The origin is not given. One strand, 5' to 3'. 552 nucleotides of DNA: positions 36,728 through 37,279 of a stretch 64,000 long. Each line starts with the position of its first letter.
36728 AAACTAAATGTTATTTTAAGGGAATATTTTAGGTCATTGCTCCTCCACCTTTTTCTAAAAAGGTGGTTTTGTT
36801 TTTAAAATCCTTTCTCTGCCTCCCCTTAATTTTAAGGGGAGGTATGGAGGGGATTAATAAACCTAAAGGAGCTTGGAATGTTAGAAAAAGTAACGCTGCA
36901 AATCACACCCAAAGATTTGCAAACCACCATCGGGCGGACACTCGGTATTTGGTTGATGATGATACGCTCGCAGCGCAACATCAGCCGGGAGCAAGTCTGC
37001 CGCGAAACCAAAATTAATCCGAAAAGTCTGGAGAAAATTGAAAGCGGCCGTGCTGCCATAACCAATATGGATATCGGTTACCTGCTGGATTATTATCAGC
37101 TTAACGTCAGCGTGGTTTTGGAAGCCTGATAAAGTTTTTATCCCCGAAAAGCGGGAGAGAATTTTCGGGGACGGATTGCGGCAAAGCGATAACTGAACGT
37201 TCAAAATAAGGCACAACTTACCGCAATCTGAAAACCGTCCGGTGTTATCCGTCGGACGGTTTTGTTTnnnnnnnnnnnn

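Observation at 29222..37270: About 8 kb of housekeeping genes bracketed by a diverged 0.8-0.9-kb inverted repeat, each arm encoding an XRE HTH protein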

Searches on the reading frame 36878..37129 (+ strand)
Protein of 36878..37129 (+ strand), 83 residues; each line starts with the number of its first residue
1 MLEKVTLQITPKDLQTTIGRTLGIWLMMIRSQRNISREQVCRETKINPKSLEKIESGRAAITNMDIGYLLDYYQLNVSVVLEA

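Call 10: search_protein_families(library=pfam, proteins=[window:36878-37129:+], max_evalue=0.01)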
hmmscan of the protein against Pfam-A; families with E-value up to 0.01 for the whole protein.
window:36878-37129:+ (83 aa): 5 families
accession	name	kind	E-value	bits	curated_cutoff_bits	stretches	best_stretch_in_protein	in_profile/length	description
PF13560.12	HTH_31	-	3.4e-07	30.9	27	1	22-77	2-58/64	Helix-turn-helix domain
PF12844.13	HTH_19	-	7.9e-07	29.3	30.2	1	29-63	7-40/64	Helix-turn-helix domain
PF13413.12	HTH_25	-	1.7e-05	25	24.6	1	29-59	5-35/62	Helix-turn-helix domain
PF01381.28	HTH_3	-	0.00053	20.4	23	1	27-63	2-38/55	Helix-turn-helix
PF13443.12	HTH_26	-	0.0012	19.5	22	1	28-61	4-38/63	Cro/C1-type HTH DNA-binding domain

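Call 13: find_encoding_contigs(protein=window:36878-37129:+, flank=10000, max_places=10)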
Protein window:36878-37129:+ (83 aa): 22 contigs read that carry it; 10 places shown.
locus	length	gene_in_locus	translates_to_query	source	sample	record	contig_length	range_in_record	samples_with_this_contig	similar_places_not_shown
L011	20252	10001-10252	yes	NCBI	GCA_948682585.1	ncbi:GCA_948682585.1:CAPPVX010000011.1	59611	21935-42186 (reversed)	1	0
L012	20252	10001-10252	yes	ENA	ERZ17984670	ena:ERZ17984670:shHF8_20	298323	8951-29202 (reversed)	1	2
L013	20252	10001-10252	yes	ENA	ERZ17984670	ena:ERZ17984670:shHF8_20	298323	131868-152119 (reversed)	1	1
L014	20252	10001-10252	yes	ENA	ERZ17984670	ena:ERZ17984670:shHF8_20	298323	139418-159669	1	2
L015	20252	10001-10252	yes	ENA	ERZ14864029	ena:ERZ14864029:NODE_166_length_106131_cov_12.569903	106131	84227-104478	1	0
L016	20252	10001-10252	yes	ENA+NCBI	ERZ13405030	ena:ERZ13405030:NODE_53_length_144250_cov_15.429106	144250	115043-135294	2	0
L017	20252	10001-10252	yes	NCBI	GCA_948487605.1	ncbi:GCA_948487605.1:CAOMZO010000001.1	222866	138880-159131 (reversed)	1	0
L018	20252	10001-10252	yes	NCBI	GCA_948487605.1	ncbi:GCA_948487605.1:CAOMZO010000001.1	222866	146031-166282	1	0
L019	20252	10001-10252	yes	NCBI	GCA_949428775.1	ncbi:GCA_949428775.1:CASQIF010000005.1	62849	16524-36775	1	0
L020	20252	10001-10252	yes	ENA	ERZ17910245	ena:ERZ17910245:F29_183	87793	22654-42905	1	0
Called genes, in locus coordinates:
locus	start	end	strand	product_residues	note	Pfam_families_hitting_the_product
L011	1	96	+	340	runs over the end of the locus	PF14842:FliG_N, PF14841:FliG_M, PF03448:MgtE_N (weak), PF01706:FliG_C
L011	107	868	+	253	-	PF02108:FliH (weak)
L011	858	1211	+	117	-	PF28396:SepQ_C (weak), PF01052:FliMN_C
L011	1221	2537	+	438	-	PF00158:Sigma54_activat, PF14532:Sigma54_activ_2, PF07728:AAA_5 (weak), PF25601:AAA_lid_14, PF02954:HTH_8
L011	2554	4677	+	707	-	PF00771:FHIPEP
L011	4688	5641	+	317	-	PF00448:SRP54, PF13671:AAA_33 (weak)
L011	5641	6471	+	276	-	PF01656:CbiA, PF02374:ArsA_ATPase (faint), PF06564:CBP_BcsQ (faint), PF10609:ParA, PF13614:AAA_31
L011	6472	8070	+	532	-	-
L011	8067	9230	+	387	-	PF00226:DnaJ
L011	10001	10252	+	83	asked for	PF13560:HTH_31, PF12844:HTH_19 (weak), PF13413:HTH_25 (faint)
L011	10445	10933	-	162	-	PF01668:SmpB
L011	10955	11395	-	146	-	PF04519:Bactofilin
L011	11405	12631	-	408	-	PF19353:DUF5930 (faint), PF01551:Peptidase_M23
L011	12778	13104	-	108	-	PF04977:DivIC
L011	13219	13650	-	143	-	-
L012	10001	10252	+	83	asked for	PF13560:HTH_31, PF12844:HTH_19 (weak), PF13413:HTH_25 (faint)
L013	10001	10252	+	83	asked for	PF13560:HTH_31, PF12844:HTH_19 (weak), PF13413:HTH_25 (faint)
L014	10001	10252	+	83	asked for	PF13560:HTH_31, PF12844:HTH_19 (weak), PF13413:HTH_25 (faint)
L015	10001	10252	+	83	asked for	PF13560:HTH_31, PF12844:HTH_19 (weak), PF13413:HTH_25 (faint)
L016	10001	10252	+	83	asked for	PF13560:HTH_31, PF12844:HTH_19 (weak), PF13413:HTH_25 (faint)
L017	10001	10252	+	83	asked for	PF13560:HTH_31, PF12844:HTH_19 (weak), PF13413:HTH_25 (faint)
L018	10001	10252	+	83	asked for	PF13560:HTH_31, PF12844:HTH_19 (weak), PF13413:HTH_25 (faint)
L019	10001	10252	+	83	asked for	PF13560:HTH_31, PF12844:HTH_19 (weak), PF13413:HTH_25 (faint)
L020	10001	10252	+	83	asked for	PF13560:HTH_31, PF12844:HTH_19 (weak), PF13413:HTH_25 (faint)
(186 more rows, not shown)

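Call 18: find_related_loci(query=window:36878-37129:+, collection=genome_contigs, flank=6000)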
Query window:36878-37129:+ (83 aa) in genome_contigs; peptide patterns used: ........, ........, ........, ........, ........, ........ (x = any residue, [..] = any of these).
88 stretches matched a pattern, but none encodes a relative of the query by tblastn (E <= 1e-3).
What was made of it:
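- Tried and rejected: No relative was found (call 18).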

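Call 22: find_homologous_proteins(query=window:36878-37129:+, max_evalue=0.001)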
Query window:36878-37129:+ (83 aa): 14 proteins with E <= 0.001 among 14 candidates.
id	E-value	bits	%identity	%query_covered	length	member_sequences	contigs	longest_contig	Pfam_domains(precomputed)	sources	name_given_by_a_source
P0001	4.7e-45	168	99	99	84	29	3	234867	PF12844.14,PF13560.13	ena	-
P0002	2.3e-40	153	94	100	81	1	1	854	PF13560.13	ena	-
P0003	8.9e-38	145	84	99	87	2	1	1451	PF13560.13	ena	-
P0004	2.4e-37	143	83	99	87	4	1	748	-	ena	-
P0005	1.7e-35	138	78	99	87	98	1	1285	-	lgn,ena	-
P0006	2.2e-32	128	81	90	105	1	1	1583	-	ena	-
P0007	4.1e-31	124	72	99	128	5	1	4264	-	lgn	-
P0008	1.6e-27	112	100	69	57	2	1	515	PF12844.14,PF13413.13,PF13560.13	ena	-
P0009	1.9e-25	106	72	89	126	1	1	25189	-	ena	-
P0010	2.6e-21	93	69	84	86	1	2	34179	-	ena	-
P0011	4.6e-18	82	98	52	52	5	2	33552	-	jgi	-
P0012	5.0e-18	82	70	69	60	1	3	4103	-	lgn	-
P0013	1.4e-17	81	98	52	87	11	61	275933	-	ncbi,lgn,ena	-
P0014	6.3e-15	72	82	53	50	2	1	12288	-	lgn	-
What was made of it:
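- Closest known: Small stand-alone XRE-family HTH proteins. Different: The sequence family has only 14 clusters among 5.8 billion proteins (call 22).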

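Call 34: find_encoding_contigs(protein=P0010, flank=5000, max_places=6)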
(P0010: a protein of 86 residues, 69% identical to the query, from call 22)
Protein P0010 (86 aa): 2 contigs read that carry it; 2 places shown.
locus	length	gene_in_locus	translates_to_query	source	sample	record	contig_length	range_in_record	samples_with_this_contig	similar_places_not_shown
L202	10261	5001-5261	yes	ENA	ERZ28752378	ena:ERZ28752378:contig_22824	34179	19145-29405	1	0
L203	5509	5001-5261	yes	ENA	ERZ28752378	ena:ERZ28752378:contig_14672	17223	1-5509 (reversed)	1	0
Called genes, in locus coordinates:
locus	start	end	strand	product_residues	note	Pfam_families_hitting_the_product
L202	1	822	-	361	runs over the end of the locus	PF03193:RsgA_GTPase (faint), PF10662:PduV-EutP, PF01926:MMR_HSR1, PF02421:FeoB_N, PF04548:AIG1 (weak), PF00009:GTP_EFTU, PF02492:cobW, PF07650:KH_2, +1 more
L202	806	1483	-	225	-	PF14622:Ribonucleas_3_3, PF00636:Ribonuclease_3, PF00035:dsrm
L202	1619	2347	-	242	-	PF10502:Peptidase_S26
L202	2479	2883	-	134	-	PF01648:ACPS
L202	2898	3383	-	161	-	PF09835:DUF2062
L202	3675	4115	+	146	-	-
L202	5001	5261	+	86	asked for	-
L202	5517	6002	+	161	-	PF09835:DUF2062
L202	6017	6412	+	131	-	PF01648:ACPS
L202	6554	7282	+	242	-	PF10502:Peptidase_S26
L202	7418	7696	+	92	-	PF14622:Ribonucleas_3_3, PF00636:Ribonuclease_3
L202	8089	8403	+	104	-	PF01926:MMR_HSR1, PF02421:FeoB_N (weak), PF00350:Dynamin_N (faint)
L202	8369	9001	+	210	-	PF00009:GTP_EFTU, PF07650:KH_2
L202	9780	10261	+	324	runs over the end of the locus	-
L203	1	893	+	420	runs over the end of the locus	-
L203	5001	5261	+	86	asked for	-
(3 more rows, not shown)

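Call 35: find_encoding_contigs(protein=P0009, flank=5000, max_places=6)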
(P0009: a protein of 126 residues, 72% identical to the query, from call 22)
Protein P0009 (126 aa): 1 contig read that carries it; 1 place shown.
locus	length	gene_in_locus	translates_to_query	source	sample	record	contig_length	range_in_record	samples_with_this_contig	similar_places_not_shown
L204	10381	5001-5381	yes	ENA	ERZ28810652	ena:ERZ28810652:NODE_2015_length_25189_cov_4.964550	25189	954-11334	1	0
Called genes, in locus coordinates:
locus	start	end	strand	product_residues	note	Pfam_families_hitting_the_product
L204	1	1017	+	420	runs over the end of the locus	-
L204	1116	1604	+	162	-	PF01192:RNA_pol_Rpb6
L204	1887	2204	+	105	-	PF00498:FHA (weak)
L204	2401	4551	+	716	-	PF01966:HD, PF13328:HD_4, PF04607:RelA_SpoT, PF02824:TGS, PF19296:RelA_AH, PF28438:RelA_RIS, PF13291:ACT_4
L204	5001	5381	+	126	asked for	-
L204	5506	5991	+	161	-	PF09835:DUF2062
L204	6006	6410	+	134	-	PF01648:ACPS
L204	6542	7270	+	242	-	PF10502:Peptidase_S26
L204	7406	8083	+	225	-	PF14622:Ribonucleas_3_3, PF00636:Ribonuclease_3, PF00035:dsrm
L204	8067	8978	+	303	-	PF03193:RsgA_GTPase (faint), PF01926:MMR_HSR1, PF02421:FeoB_N, PF04548:AIG1 (weak), PF10662:PduV-EutP, PF00009:GTP_EFTU, PF02492:cobW, PF07650:KH_2, +2 more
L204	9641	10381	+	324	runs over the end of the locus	-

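Call 36: find_encoding_contigs(protein=P0005, flank=5000, max_places=10)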
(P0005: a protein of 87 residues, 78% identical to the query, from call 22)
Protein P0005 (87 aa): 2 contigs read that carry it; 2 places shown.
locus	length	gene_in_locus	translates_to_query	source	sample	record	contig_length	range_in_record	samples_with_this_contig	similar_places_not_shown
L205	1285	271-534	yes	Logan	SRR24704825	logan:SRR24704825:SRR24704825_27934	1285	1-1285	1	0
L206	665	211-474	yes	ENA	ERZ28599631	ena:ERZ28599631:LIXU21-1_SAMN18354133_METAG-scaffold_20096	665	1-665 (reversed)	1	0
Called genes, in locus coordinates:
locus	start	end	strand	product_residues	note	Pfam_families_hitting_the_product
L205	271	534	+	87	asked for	-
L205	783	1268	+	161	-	PF09835:DUF2062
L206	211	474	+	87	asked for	-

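Call 50: search_solved_structures(query=A2, max_evalue=1, show_alignments=2)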
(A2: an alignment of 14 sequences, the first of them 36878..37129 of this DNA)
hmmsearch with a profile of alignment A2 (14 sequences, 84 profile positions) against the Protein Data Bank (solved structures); distinct sequences matched with E-value up to 1: 3.
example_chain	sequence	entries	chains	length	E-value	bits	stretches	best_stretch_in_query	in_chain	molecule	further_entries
7n1n_B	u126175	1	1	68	0.45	13.7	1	30-68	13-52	ComR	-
7n10_B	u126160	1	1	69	0.46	13.7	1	30-68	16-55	ComR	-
2gag_A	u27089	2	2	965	0.91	12.8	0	7-56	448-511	heterotetrameric sarcosine oxidase alpha-subunit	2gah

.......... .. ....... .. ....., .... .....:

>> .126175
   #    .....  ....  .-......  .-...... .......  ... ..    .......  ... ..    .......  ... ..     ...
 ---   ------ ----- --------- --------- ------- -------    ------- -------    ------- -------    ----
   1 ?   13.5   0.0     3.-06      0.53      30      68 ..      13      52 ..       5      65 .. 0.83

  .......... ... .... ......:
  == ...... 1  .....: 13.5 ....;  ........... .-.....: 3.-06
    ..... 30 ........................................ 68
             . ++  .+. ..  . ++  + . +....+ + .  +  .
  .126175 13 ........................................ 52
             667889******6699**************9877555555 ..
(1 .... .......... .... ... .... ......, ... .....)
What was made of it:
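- Tried and rejected: PDB sequence search gives nothing below E = 0.4 (call 50).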

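Call 51: search_protein_families(library=padloc, proteins=[window:36878-37129:+, P0005], max_evalue=1)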
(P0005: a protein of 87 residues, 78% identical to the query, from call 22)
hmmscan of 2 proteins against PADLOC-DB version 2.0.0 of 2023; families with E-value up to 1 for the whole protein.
window:36878-37129:+ (83 aa): 2 families
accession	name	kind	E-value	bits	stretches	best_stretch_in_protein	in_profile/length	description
PDLC02926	HTH_VI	-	0.00011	20.3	1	23-63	3-43/92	-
PDLC03666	Control_protein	-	0.014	13.9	1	23-81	8-66/77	control protein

P0005 (87 aa): 2 families
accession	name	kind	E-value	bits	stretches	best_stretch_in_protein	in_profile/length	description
PDLC02926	HTH_VI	-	0.00062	18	1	23-80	3-60/92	-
PDLC03954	RmrA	-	0.022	11.7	1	23-82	12-71/380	-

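Call 52: search_protein_families(library=phrogs, proteins=[window:36878-37129:+, P0005], max_evalue=0.1)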
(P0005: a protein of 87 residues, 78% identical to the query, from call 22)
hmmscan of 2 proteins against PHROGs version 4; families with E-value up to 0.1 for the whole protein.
window:36878-37129:+ (83 aa): 8 families
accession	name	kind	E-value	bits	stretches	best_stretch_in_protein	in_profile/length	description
phrog_2967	-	transcription regulation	2.3e-05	25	1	23-79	12-68/225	transcriptional regulator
phrog_9908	-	DNA, RNA and nucleotide metabolism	0.00032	20.9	1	20-76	12-68/282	DNA binding protein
phrog_147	-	transcription regulation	0.0034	18.7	1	27-70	10-54/100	transcriptional regulator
phrog_8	-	transcription regulation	0.013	15.9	1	17-71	161-217/346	transcriptional regulator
phrog_27318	-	unknown function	0.057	13.6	1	20-78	3-60/289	-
phrog_11187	-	transcription regulation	0.059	14.2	0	30-63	16-49/63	transcriptional regulator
phrog_5823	-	transcription regulation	0.06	13.5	1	20-64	5-49/404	transcriptional regulator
phrog_2439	-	transcription regulation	0.075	12.9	1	25-74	11-60/367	transcriptional regulator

P0005 (87 aa): 8 families
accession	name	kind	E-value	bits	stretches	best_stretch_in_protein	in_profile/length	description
phrog_2967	-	transcription regulation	0.0019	18.8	1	29-85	18-74/225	transcriptional regulator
phrog_9908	-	DNA, RNA and nucleotide metabolism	0.0035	17.5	1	19-75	11-67/282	DNA binding protein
phrog_11482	-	unknown function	0.015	16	1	23-78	125-174/176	-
phrog_8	-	transcription regulation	0.024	15.1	1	21-71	165-217/346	transcriptional regulator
phrog_147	-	transcription regulation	0.025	15.9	1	27-65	10-49/100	transcriptional regulator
phrog_5823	-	transcription regulation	0.039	14.1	1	21-62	6-47/404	transcriptional regulator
phrog_2439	-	transcription regulation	0.073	12.9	1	26-83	12-69/367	transcriptional regulator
phrog_1994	-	DNA, RNA and nucleotide metabolism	0.091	13.7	0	29-83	7-61/170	DNA binding protein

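Call 53: search_protein_families(library=ncbifam, proteins=[window:36878-37129:+, P0005], max_evalue=0.1)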
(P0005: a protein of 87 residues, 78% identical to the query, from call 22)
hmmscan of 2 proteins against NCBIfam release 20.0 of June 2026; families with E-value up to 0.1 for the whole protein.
window:36878-37129:+ (83 aa): 2 families
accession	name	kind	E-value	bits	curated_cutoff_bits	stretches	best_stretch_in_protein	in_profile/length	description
NF058600.1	TransRegSco1979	equivalog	0.00017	20.7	350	1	17-76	3-63/280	Sco1979 family transcriptional regulator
NF006015.0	PRK08154.1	subfamily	0.011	14.9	204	1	17-61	26-70/314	anaerobic benzoate catabolism transcriptional regulator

P0005 (87 aa): 4 families
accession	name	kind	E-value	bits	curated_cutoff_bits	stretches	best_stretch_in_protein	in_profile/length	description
NF058600.1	TransRegSco1979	equivalog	0.00065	18.8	350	1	18-75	5-62/280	Sco1979 family transcriptional regulator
NF041951.1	phage_RstR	subfamily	0.017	15.4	80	1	26-82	7-63/108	RstR family transcriptional repressor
NF006015.0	PRK08154.1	subfamily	0.027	13.6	204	1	18-60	27-69/314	anaerobic benzoate catabolism transcriptional regulator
NF050110.1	TransRegBldD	equivalog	0.042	13.6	250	1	16-84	3-73/162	transcriptional regulator BldD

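Call 70: find_related_loci(query=A2, collection=viral_contigs, flank=3000)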
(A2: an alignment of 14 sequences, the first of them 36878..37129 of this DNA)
Query A2 (83 aa) in viral_contigs; peptide patterns used: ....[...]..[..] (x = any residue, [..] = any of these).
24 stretches matched a pattern, but none encodes a relative of the query by tblastn (E <= 1e-3).
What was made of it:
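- Tried and rejected: No relative exists in viral contigs (call 70).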

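Call 81: predict_structure(alignment_id=A8)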
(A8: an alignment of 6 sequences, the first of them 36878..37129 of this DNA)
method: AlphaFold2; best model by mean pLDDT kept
length: 83 residues; sequences in the alignment: 6
mean_pLDDT: 82.8   pTM: 0.70
mean pLDDT of the five models: 82.8, 82.5, 82.0, 79.3, 77.6
residues with pLDDT >= 90: 40; 70-90: 28; 50-70: 11; < 50: 4
segments of 3 or more residues with pLDDT < 50: 1-4
pLDDT, mean of each block of 10 residues (from residue 1): 56 85 91 94 92 81 89 81 58
secondary structure, 60 per line:
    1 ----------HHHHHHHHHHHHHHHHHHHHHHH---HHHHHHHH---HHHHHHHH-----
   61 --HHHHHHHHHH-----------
elements in order: H11-33 H37-44 H48-55 H63-72

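Call 84: fold_search(model_id=the predicted structure, library=pdb)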
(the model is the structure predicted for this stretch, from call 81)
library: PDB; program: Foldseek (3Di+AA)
matches with E <= 10: 326; with E <= 0.001: 0
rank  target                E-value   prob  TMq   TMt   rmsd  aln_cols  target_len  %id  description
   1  4pu7_A                5.5e-02  1.00  0.53  0.59   3.1        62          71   14  Shewanella oneidensis Toxin Antitoxin System Antitoxin Protein HipB Resolution 1.85 (released 2014-08-06)
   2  4pu7_B                6.6e-02  1.00  0.52  0.64   3.1        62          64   14  Shewanella oneidensis Toxin Antitoxin System Antitoxin Protein HipB Resolution 1.85 (released 2014-08-06)
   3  2ofy_A                8.3e-02  0.98  0.49  0.49   6.4        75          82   27  Crystal structure of putative XRE-family transcriptional regulator from Rhodococcus sp. (released 2007-01-16)
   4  5k98_B                8.3e-02  0.97  0.48  0.54   5.7        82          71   11  Structure of HipA-HipB-O2-O3 complex (released 2016-06-22)
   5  2ofy_B                1.1e-01  0.98  0.49  0.50   4.1        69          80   28  Crystal structure of putative XRE-family transcriptional regulator from Rhodococcus sp. (released 2007-01-16)
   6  4z5h_A                1.1e-01  0.97  0.48  0.53   6.5        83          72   11  HipB(S29A)-O2 20mer complex (released 2016-07-06)
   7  4i6u_B                1.1e-01  0.99  0.51  0.54   3.2        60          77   10  Crystal Structure of a Y37F mutant of the Restriction-Modification Controller Protein C.Esp1396I (released 2013-11-13)
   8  2o38_B                1.1e-01  0.99  0.57  0.54   3.5        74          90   14  Putative XRE Family Transcriptional Regulator (released 2007-01-02)
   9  4pu3_C                1.1e-01  0.99  0.52  0.58   7.2        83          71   12  Shewanella oneidensis MR-1 Toxin Antitoxin System HipA, HipB and its operator DNA complex (space group P212121) (released 2014-08-06)
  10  7ab3_D                1.1e-01  0.98  0.50  0.57   5.1        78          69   13  Crystal structure of the Escherichia coli toxin-antitoxin system HipBST (HipT S57A) (released 2022-01-12)
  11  2wiu_B                1.1e-01  0.98  0.50  0.56   5.2        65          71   12  Mercury-modified bacterial persistence regulator hipBA (released 2009-07-28)
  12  4pu4_D                1.2e-01  0.98  0.52  0.55   5.4        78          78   13  Shewanella oneidensis MR-1 Toxin Antitoxin System HipA, HipB and its operator DNA complex (space group P21) (released 2014-08-06)
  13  2wiu_D                1.3e-01  0.99  0.50  0.56   3.3        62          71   13  Mercury-modified bacterial persistence regulator hipBA (released 2009-07-28)
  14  4ghj_A                1.3e-01  0.97  0.46  0.51   4.0        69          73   17  1.75 Angstrom Crystal Structure of Transcriptional Regulator ftom Vibrio vulnificus. (released 2012-08-15)
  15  3dnv_B                1.3e-01  0.96  0.48  0.54   5.7        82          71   11  MDT Protein (released 2009-01-27)
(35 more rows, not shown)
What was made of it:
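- On XRE / Cro-C1-type HTH proteins: The AlphaFold2 model has pLDDT 82.8, and the listed Foldseek hits are almost all XRE-type HTH proteins (calls 81, 84).
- Closest known: Small stand-alone XRE-family HTH proteins. Same: The predicted fold matches: a helix-turn-helix at residues 37-55, with Foldseek probability 0.97-1.0 and TM-score about 0.5 (calls 81, 84).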

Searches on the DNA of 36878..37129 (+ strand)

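Call 39: search_rna_families(source=L204, start=4550, end=5560, threshold=evalue, max_evalue=5)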
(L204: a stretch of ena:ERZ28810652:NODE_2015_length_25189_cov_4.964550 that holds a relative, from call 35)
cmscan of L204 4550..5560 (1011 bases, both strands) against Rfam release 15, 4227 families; matches with E-value up to 5: 3.
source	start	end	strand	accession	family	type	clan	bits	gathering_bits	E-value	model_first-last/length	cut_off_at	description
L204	4918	5031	+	RF01578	RUF1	Gene; sRNA;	-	18.6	70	0.69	1-264/264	no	Plasmodium RNA of unkown function RUF1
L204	4581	4643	+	RF00367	mir-BHRF1-3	Gene; miRNA;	-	17.6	80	1.3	1-65/65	no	mir-BHRF1-3 microRNA precursor family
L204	4578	4664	-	RF01196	snoZ30a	Gene; snRNA; snoRNA; CD-box;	-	14.8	80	3.5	1-92/92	no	Small nucleolar RNA Z30a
